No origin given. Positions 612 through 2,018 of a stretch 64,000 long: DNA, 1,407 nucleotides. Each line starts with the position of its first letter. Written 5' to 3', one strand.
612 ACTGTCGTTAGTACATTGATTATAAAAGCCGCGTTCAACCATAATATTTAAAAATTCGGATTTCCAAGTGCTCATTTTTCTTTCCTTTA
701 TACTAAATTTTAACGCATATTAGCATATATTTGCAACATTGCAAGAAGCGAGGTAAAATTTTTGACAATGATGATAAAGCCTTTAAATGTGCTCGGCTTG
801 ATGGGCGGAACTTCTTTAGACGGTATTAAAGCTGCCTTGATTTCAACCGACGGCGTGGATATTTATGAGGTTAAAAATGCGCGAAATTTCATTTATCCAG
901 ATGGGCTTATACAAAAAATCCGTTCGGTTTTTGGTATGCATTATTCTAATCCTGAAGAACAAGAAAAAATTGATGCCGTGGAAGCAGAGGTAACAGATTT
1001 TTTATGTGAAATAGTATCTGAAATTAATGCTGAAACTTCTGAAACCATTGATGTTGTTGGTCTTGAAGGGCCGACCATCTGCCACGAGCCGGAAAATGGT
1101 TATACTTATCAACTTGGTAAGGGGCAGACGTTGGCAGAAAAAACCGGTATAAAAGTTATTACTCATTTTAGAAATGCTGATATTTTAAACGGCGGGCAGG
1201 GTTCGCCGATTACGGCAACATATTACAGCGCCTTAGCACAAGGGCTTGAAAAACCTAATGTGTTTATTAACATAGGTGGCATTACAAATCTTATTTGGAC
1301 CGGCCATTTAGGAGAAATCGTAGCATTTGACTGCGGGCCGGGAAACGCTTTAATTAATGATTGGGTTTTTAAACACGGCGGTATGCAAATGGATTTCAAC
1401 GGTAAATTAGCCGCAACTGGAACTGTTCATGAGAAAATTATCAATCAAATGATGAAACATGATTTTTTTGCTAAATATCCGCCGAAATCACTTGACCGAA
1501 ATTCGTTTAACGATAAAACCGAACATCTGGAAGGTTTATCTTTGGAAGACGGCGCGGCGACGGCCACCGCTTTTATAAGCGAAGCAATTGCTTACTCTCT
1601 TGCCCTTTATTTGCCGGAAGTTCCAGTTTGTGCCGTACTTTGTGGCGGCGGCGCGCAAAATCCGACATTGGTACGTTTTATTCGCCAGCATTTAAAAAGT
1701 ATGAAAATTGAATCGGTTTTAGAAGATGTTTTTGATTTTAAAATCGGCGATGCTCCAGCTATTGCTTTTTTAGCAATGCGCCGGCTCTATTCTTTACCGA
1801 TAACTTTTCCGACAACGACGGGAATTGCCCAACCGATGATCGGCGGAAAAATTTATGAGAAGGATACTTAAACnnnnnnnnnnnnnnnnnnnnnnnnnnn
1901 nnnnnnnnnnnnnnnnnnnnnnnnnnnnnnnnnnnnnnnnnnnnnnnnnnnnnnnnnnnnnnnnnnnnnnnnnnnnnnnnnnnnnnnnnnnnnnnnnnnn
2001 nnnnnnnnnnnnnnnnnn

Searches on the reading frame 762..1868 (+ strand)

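Call 79: search_protein_families(library=pfam, proteins=[window:762-1868:+], max_evalue=0.00001)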
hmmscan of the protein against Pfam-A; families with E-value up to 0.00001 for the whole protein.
window:762-1868:+ (369 aa): 1 family
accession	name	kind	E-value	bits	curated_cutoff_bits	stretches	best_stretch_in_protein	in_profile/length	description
PF03702.20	AnmK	-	5.4e-66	223.6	24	1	10-366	3-366/367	Anhydro-N-acetylmuramic acid kinase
